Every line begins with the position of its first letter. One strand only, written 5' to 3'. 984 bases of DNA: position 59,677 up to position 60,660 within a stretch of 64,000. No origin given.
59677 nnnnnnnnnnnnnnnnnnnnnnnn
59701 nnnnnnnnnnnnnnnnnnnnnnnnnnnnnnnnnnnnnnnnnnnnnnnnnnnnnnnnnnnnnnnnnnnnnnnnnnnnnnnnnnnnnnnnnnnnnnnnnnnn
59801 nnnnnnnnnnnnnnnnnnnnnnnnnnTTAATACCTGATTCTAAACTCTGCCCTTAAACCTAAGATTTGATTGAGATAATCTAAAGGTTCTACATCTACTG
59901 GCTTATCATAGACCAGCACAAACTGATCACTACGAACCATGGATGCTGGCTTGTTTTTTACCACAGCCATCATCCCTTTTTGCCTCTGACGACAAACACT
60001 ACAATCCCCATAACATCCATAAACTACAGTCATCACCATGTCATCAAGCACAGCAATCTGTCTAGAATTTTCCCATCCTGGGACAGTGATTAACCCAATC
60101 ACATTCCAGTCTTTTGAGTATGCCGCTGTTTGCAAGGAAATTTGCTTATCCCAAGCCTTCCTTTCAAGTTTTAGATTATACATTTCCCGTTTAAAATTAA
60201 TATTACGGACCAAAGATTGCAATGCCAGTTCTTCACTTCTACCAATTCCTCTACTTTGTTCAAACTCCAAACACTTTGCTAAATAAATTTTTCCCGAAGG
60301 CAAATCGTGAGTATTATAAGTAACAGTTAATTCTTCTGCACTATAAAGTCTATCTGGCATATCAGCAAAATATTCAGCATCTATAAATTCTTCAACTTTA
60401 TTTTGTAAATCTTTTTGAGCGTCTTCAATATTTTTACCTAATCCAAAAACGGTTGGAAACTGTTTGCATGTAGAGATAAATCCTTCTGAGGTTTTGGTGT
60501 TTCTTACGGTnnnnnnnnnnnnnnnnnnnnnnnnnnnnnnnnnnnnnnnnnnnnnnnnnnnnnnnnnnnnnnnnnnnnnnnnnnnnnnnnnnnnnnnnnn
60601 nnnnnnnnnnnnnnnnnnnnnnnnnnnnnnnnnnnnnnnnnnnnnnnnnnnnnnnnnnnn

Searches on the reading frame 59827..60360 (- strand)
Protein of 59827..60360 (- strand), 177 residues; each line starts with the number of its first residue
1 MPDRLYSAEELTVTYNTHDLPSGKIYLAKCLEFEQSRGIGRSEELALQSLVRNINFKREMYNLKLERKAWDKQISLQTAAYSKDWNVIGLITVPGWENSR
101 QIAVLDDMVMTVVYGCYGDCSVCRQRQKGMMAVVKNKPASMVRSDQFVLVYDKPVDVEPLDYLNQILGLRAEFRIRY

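Call 20: find_encoding_contigs(protein=window:59827-60360:-, flank=10000)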
Protein window:59827-60360:- (177 aa): 2 contigs read that carry it; 1 place shown.
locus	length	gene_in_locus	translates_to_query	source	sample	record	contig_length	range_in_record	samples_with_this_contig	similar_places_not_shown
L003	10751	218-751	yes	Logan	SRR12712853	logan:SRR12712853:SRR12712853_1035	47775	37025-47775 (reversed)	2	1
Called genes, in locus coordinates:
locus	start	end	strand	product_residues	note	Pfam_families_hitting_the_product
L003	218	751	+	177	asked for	-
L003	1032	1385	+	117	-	-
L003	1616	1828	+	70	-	-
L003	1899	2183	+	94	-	-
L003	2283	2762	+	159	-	-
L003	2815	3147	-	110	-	-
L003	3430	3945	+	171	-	PF00466:Ribosomal_L10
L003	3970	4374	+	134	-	PF16320:Ribosomal_L12_N, PF00542:Ribosomal_L12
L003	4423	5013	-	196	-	-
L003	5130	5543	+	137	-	-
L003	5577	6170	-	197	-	-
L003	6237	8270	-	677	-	-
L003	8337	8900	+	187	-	-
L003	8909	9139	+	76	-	-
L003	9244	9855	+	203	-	PF01726:LexA_DNA_bind, PF00717:Peptidase_S24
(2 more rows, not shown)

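Call 93: search_protein_families(library=pfam, max_evalue=10, proteins=[window:59830-60360:-])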
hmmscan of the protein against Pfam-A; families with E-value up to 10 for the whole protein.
window:59830-60360:- (177 aa): 0 families

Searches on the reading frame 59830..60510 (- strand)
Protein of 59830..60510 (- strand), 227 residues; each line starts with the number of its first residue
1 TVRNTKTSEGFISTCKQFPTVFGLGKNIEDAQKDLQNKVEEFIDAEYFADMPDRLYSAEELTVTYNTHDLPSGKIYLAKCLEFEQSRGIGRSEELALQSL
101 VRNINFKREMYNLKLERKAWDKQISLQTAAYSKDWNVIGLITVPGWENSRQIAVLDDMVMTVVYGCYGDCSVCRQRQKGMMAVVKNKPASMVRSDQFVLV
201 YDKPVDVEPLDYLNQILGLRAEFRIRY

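Call 40: search_protein_families(library=padloc, max_evalue=0.1, proteins=[window:59830-60510:-])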
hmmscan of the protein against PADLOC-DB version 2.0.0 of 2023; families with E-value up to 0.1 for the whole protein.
window:59830-60510:- (227 aa): 0 families

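Call 41: search_protein_families(library=ncbifam, max_evalue=0.1, proteins=[window:59830-60510:-])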
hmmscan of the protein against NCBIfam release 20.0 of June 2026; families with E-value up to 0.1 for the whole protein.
window:59830-60510:- (227 aa): 0 families

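Call 49: search_protein_representatives(protein=window:59830-60510:-)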
Query: 227 residues. Proteins with E-value up to 0.001 (for the whole library): 3; up to 1e-10: 1; up to 1e-30: 1. The best 3 are listed.
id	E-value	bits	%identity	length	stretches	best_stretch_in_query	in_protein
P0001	6.2e-114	395.2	100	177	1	51-227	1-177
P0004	2.4e-07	46.8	39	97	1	133-224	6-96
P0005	4.3e-04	36.2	31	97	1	135-208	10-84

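Call 51: search_protein_families(library=pfam, max_evalue=1, proteins=[P0004, P0005])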
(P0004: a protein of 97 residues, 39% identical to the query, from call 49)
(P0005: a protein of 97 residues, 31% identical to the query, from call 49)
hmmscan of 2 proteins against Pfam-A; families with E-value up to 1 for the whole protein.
P0004 (97 aa): 0 families

P0005 (97 aa): 1 family
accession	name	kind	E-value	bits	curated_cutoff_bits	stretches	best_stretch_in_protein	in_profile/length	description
PF25309.1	ELLD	-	0.048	14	27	1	11-62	61-112/175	Endolysin-like domain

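Call 56: find_encoding_contigs(protein=P0004, flank=5000, max_places=4)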
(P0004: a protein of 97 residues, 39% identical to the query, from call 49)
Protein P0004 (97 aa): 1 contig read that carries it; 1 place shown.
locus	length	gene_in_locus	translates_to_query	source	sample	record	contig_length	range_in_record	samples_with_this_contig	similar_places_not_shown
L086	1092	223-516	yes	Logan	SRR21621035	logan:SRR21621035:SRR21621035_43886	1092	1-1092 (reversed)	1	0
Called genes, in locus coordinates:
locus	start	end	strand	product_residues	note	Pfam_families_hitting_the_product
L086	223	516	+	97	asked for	-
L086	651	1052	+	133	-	-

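Call 60: find_related_loci(query=A3, collection=viral_contigs, flank=5000)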
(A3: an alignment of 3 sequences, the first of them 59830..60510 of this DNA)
Query A3 (227 aa) in viral_contigs; peptide patterns used: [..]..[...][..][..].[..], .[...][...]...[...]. (x = any residue, [..] = any of these).
111 stretches matched a pattern, but none encodes a relative of the query by tblastn (E <= 1e-3).

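Call 62: predict_structure(alignment_id=A3)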
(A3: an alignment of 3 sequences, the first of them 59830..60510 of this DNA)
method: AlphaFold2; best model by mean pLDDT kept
length: 227 residues; sequences in the alignment: 3
mean_pLDDT: 57.5   pTM: 0.41
mean pLDDT of the five models: 57.5, 57.3, 56.9, 52.2, 49.3
residues with pLDDT >= 90: 0; 70-90: 58; 50-70: 100; < 50: 69
segments of 3 or more residues with pLDDT < 50: 1-26, 42-77, 225-227
pLDDT, mean of each block of 10 residues (from residue 1): 31 41 44 52 45 37 35 48 55 59 58 60 68 78 73 79 65 73 71 70 59 68 53
secondary structure, 60 per line:
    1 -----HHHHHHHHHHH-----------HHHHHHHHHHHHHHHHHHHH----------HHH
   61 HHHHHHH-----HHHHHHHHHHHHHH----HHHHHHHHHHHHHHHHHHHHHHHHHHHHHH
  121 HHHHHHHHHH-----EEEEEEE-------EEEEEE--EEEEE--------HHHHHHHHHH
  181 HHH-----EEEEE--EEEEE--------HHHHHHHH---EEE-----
elements in order: H6-16 H28-47 H58-67 H73-86 H91-130 E136-142 E150-155 E158-162 H171-183 E189-193 E196-200 H209-216 E220-222

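Call 64: fold_search(model_id=the predicted structure, library=pdb)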
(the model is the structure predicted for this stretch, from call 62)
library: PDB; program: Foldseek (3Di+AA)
matches with E <= 10: 436; with E <= 0.001: 0
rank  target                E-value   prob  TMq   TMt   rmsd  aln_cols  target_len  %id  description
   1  6d8z_A                4.4e-02  0.11  0.14  0.11  21.6       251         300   16  Crystal Structure of the C-terminal Guanine Nucleotide Exchange Factor Module of Human Trio (released 2019-02-20)
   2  4gzu_B                7.0e-02  0.14  0.13  0.09  16.7       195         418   12  Crystal structure of the DH-PH-PH domain of FARP2 (released 2013-03-13)
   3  2pz1                  7.5e-02  0.14  0.15  0.10  17.9       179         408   14  Crystal Structure of Auto-inhibited Asef (released 2007-08-21)
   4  5fi0_G                9.5e-02  0.18  0.21  0.15  18.5       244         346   10  Crystal Structure of the P-Rex1 DH/PH tandem in complex with Rac1 (released 2016-04-20)
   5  4gzu_A                1.1e-01  0.16  0.20  0.13  17.5       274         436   11  Crystal structure of the DH-PH-PH domain of FARP2 (released 2013-03-13)
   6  6nf1                  1.4e-01  0.25  0.22  0.10  17.7       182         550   14  Vav1 inhibited by an allosteric inhibitor: Vav1 inhibitors block GEF activity (released 2019-12-25)
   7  6d8z_B                1.4e-01  0.08  0.15  0.11  22.1       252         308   15  Crystal Structure of the C-terminal Guanine Nucleotide Exchange Factor Module of Human Trio (released 2019-02-20)
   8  5fi1_A                1.4e-01  0.14  0.20  0.15  17.4       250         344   12  Crystal Structure of the P-Rex1 DH/PH tandem in complex with Cdc42 (released 2016-04-20)
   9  6new                  1.6e-01  0.16  0.22  0.14  18.7       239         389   14  Apo structure of the activated truncation of Vav1 (released 2019-12-25)
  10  4yon_A                1.6e-01  0.11  0.18  0.13  18.0       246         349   12  P-Rex1:Rac1 complex (released 2015-07-01)
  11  4mt7                  1.7e-01  0.30  0.23  0.16  18.0       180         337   14  Crystal structure of collybistin I (released 2014-08-13)
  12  2dfk_A                1.7e-01  0.21  0.20  0.13  19.4       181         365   15  Crystal structure of the CDC42-Collybistin II complex (released 2006-05-02)
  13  3bji_A                1.8e-01  0.14  0.21  0.14  18.7       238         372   12  Structural Basis of Promiscuous Guanine Nucleotide Exchange by the T-Cell Essential Vav1 (released 2008-07-15)
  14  3odw_A                1.9e-01  0.21  0.21  0.15  16.5       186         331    9  Crystal Structure of the Linker-DH/PH domains of p115-RhoGEF (released 2011-01-05)
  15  5fi0_C                1.9e-01  0.16  0.19  0.14  18.8       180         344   13  Crystal Structure of the P-Rex1 DH/PH tandem in complex with Rac1 (released 2016-04-20)
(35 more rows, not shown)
